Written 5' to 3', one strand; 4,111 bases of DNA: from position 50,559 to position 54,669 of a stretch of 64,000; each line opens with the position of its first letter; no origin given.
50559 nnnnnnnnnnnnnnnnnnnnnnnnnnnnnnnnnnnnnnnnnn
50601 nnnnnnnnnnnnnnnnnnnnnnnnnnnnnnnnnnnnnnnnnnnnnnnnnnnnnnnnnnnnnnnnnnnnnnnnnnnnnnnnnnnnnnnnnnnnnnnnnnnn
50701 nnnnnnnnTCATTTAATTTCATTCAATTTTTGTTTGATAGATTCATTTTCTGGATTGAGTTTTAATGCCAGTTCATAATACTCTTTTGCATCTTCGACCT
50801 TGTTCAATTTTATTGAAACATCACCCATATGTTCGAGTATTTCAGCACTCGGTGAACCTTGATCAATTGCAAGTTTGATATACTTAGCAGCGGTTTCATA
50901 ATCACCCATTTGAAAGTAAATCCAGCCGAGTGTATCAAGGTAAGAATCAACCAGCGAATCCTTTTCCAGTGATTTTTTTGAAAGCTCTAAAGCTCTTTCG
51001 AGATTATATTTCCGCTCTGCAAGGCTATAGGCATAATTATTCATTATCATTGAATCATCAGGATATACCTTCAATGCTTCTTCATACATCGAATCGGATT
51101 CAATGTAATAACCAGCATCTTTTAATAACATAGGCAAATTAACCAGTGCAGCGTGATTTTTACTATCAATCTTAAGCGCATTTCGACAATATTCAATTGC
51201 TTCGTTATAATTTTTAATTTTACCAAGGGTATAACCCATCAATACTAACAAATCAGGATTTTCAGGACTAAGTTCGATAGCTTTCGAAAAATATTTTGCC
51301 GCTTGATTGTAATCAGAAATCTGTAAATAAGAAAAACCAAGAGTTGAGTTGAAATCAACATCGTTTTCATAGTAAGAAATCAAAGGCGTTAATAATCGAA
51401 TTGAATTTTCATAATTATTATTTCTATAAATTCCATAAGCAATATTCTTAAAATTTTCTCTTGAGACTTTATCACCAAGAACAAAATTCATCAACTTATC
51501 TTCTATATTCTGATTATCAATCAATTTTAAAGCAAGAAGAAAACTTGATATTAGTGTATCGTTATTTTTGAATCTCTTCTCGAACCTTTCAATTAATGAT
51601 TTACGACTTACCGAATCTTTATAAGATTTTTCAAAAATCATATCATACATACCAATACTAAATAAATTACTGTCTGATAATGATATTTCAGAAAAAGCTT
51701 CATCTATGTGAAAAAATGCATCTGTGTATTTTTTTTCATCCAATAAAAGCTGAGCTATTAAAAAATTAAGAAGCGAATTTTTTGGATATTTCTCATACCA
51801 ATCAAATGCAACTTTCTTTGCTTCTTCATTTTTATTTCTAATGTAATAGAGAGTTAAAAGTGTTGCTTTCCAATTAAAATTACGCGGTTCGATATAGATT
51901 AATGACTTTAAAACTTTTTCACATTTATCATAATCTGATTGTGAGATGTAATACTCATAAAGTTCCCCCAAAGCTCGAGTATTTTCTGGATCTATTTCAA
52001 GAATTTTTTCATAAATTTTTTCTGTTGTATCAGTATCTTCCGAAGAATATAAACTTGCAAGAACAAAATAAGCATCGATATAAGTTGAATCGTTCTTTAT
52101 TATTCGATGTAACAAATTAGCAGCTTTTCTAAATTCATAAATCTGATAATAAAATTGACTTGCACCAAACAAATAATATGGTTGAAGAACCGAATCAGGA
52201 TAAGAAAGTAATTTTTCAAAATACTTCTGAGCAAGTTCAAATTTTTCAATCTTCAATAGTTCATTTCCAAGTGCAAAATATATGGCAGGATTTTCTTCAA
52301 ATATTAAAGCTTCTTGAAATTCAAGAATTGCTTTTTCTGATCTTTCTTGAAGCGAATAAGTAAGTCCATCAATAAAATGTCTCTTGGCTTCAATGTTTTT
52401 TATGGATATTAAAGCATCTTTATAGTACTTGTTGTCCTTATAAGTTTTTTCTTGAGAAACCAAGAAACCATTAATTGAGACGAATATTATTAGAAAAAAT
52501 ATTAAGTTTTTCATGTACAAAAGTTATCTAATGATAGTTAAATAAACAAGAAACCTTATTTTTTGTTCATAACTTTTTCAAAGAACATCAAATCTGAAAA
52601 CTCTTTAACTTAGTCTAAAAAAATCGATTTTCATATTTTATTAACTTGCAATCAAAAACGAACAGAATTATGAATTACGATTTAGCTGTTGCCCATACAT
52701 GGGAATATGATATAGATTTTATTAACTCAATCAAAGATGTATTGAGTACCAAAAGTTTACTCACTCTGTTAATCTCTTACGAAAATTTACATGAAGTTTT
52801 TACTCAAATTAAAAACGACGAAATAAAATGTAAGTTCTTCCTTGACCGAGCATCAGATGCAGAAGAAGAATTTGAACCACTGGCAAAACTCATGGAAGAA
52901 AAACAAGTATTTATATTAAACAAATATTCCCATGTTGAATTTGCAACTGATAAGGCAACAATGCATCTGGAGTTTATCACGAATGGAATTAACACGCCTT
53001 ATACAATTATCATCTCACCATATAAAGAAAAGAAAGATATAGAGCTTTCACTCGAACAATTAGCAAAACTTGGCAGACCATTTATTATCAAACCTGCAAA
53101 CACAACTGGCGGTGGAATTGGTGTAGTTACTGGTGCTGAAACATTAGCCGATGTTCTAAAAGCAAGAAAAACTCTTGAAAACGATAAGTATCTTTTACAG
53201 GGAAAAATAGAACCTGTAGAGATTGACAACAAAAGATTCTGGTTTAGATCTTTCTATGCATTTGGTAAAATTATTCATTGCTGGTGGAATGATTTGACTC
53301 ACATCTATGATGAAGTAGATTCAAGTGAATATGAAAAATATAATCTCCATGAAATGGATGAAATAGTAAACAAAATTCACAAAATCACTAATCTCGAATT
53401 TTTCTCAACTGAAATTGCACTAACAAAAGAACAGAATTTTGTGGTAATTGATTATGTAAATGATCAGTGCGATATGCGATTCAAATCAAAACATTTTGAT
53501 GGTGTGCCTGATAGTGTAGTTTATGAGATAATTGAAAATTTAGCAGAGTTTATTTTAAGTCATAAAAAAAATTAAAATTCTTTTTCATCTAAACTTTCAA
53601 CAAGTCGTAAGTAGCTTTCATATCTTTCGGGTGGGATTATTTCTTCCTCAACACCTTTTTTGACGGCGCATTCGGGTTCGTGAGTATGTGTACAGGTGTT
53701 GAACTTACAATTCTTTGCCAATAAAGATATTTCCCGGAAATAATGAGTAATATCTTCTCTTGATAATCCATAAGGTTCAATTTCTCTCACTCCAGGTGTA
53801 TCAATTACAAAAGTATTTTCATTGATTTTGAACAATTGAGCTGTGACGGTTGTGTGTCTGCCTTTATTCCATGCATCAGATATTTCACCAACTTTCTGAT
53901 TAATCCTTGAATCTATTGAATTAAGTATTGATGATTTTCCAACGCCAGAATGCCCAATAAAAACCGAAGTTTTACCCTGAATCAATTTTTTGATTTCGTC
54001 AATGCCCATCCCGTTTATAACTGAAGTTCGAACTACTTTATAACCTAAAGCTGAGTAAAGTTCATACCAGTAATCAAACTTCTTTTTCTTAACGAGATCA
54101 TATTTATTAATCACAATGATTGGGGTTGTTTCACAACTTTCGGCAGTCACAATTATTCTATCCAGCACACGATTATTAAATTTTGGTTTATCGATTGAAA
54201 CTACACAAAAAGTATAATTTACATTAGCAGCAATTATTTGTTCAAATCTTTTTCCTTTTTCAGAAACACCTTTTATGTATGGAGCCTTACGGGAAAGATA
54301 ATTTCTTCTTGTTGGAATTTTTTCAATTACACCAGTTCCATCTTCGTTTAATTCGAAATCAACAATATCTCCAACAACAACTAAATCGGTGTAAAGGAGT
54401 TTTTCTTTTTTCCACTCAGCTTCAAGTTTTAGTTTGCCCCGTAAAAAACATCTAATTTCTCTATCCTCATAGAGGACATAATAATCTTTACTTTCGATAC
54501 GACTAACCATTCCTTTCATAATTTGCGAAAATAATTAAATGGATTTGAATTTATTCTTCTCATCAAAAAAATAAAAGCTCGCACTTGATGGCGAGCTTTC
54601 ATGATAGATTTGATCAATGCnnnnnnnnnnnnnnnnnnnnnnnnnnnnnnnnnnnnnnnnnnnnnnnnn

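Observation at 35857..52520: A roughly 16.6 kb single-strand envelope supercluster links polysaccharide genes, a C25/PorU-like T9SS peptidase and an OMP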

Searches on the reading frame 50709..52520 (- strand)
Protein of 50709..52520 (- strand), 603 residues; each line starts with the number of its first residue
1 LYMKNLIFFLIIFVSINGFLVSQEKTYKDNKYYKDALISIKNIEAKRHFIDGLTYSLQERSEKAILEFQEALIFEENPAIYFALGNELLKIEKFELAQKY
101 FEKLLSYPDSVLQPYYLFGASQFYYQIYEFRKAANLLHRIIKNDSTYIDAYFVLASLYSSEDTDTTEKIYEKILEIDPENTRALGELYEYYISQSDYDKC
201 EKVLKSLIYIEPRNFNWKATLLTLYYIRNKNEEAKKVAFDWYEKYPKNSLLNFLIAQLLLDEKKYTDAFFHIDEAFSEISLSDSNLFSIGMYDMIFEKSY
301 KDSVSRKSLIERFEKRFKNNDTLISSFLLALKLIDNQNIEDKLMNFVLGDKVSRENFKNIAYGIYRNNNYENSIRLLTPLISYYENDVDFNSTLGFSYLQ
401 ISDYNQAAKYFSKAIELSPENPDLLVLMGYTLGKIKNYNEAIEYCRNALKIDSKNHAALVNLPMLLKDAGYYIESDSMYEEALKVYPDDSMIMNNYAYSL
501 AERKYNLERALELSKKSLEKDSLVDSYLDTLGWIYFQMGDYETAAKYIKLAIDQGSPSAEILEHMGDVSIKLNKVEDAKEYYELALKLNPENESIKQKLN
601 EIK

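Call 4: search_protein_families(library=pfam, proteins=[window:50709-52520:-], max_evalue=0.01)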
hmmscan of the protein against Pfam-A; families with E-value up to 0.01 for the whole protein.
window:50709-52520:- (603 aa): 29 families (the best 25 are shown)
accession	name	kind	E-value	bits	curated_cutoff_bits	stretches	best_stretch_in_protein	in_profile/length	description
PF07719.23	TPR_2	-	1.3e-30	103.4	27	4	559-592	1-34/34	Tetratricopeptide repeat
PF13181.12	TPR_8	-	3.7e-30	101.9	25.7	5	559-592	1-34/34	Tetratricopeptide repeat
PF00515.34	TPR_1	-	8.4e-29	98.6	27.8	4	424-455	3-34/34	Tetratricopeptide repeat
PF14559.12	TPR_19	-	7.3e-27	93.9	25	3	158-219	2-63/68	Tetratricopeptide repeat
PF13428.12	TPR_14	-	2.5e-26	89.9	23.5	0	528-567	4-43/44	Tetratricopeptide repeat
PF13431.12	TPR_17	-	1.6e-22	78.3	24.4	1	410-443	1-34/34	Tetratricopeptide repeat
PF13432.12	TPR_16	-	4.8e-21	75.3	32.7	2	397-455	6-64/65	Tetratricopeptide repeat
PF13424.12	TPR_12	-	1.5e-18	67.2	30.1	1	507-552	26-72/77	Tetratricopeptide repeat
PF12895.13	ANAPC3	-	6.2e-17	62.1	27.2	2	367-444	2-78/82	Anaphase-promoting complex, cyclosome, subunit 3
PF23914.1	TPR_CcmH_CycH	-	6.4e-16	59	42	1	368-421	101-154/158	Cytochrome c-type biogenesis protein H TPR domain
PF13174.12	TPR_6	-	3.6e-10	40.3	26.3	0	531-549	6-24/33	Tetratricopeptide repeat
PF13414.12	TPR_11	-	1e-09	38.3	26.8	1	398-434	4-40/42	TPR repeat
PF25060.1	ARM_TT21_2nd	-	1.8e-09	37.9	27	0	112-160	222-268/270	Tetratricopeptide repeat protein 21 second ARM domain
PF13176.12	TPR_7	-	2.3e-09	37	27.9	0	531-553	5-29/36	Tetratricopeptide repeat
PF25063.1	ARM_TT21_C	-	1.1e-08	35.7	35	0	504-593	75-163/209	Tetratricopeptide repeat protein 21 C-terminal ARM domain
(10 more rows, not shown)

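Call 5: search_protein_families(library=ncbifam, proteins=[window:50709-52520:-], max_evalue=0.01)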
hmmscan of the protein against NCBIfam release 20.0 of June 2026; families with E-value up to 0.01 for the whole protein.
window:50709-52520:- (603 aa): 31 families (the best 25 are shown)
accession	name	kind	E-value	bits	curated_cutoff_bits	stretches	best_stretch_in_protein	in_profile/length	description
TIGR02917.1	PEP_TPR_lipo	equivalog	4.1e-43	147.4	312.2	3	367-580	682-892/899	XrtA/PEP-CTERM system TPR-repeat protein PrsT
NF040959.1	MamA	equivalog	2.2e-32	112.2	200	3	325-519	8-201/204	magnetosome protein MamA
TIGR02521.1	type_IV_pilW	equivalog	4.2e-24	85.4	154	4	436-513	45-121/234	type IV pilus biogenesis/stability protein PilW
NF033758.1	gliding_GltE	equivalog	2.1e-17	63.2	225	1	385-517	219-351/411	adventurous gliding motility TPR repeat lipoprotein GltE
TIGR02552.1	LcrH_SycD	equivalog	1.1e-16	60.8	104.8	1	356-456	20-120/136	SycD/LcrH family type III secretion system chaperone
TIGR00540.1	TPR_hemY_coli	hypoth_equivalog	5.3e-15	55.1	142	0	466-584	271-384/385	heme biosynthesis-associated TPR protein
NF033920.0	C39_PA2778_fam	equivalog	1.9e-13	50.4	150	1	400-485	168-253/255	PA2778 family cysteine peptidase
NF033762.1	social_mot_Tgl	equivalog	3.8e-12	46.1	225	1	393-584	36-229/252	social motility TPR repeat lipoprotein Tgl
NF052415.1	T3SS_chap_SctY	equivalog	1.1e-11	45.2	70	1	360-449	12-104/106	type III secretion apparatus assembly chaperone SctY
NF008757.0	PRK11788.1-5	equivalog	4.6e-11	42.5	363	1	3-160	1-153/388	lipopolysaccharide assembly protein LapB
TIGR03939.1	PGA_TPR_OMP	equivalog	8.3e-11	40.8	366.65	1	402-501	100-199/800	poly-beta-1,6 N-acetyl-D-glucosamine export porin PgaA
NF008520.0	PRK11447.1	equivalog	6.3e-10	37.5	858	1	243-457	175-370/1157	cellulose synthase complex outer membrane protein BcsC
TIGR02795.1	tol_pal_ybgF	equivalog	1.2e-09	38.7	90.1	0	81-180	5-109/119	tol-pal system protein YbgF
NF047507.1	TPR_BatC_Lepto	exception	1.6e-09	37.6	175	2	470-549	38-121/214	TPR repeat-containing protein BatC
NF047371.1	FlcA_CTERM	equivalog_domain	3.4e-09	35.7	300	2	468-590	167-295/646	periplasmic flagellar collar protein FlcA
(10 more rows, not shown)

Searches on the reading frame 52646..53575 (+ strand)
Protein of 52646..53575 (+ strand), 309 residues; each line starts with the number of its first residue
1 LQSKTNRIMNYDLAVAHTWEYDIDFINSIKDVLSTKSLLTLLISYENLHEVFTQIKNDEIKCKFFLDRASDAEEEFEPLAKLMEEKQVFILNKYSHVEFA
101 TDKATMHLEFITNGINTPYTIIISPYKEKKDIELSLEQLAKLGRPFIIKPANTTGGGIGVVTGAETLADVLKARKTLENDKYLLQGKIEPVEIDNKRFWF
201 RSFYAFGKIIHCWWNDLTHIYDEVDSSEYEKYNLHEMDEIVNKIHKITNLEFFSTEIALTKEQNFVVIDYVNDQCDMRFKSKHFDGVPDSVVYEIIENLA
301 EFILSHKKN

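Call 58: search_protein_families(library=pfam, proteins=[window:52646-53575:+], max_evalue=0.000001)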
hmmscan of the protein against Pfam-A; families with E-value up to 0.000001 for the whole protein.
window:52646-53575:+ (309 aa): 0 families

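Call 59: search_protein_families(library=ncbifam, proteins=[window:52646-53575:+], max_evalue=0.001)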
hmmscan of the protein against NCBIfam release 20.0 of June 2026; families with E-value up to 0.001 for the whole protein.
window:52646-53575:+ (309 aa): 3 families
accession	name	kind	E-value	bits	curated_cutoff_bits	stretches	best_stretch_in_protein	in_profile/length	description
TIGR00768.1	rimK_fam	subfamily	5.9e-07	29.1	143.4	1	59-185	45-167/276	RimK family alpha-L-glutamate ligase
TIGR02144.1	LysX_arch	equivalog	5.4e-06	25.7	275.6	1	56-263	42-243/281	lysine biosynthesis protein LysX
TIGR01205.1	D_ala_D_alaTIGR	subfamily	8.6e-05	21.6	245.65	1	100-179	104-183/318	D-alanine--D-alanine ligase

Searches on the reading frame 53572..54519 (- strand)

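Call 58: search_protein_families(library=pfam, proteins=[window:53572-54519:-], max_evalue=0.000001)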
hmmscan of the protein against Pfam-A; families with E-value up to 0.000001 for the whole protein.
window:53572-54519:- (315 aa): 4 families
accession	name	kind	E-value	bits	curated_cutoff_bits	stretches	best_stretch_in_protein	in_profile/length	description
PF03193.22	RsgA_GTPase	-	3.5e-54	183.7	30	1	71-248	4-172/174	RsgA GTPase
PF02421.24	FeoB_N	-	3.1e-08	33.7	27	0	128-179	103-155/156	Ferrous iron transport protein B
PF01926.29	MMR_HSR1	-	7.2e-07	29.8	21.9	0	186-255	3-69/113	50S ribosome-binding GTPase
PF16745.11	RsgA_N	-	7.6e-07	29.2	27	0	2-65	1-54/54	RsgA N-terminal domain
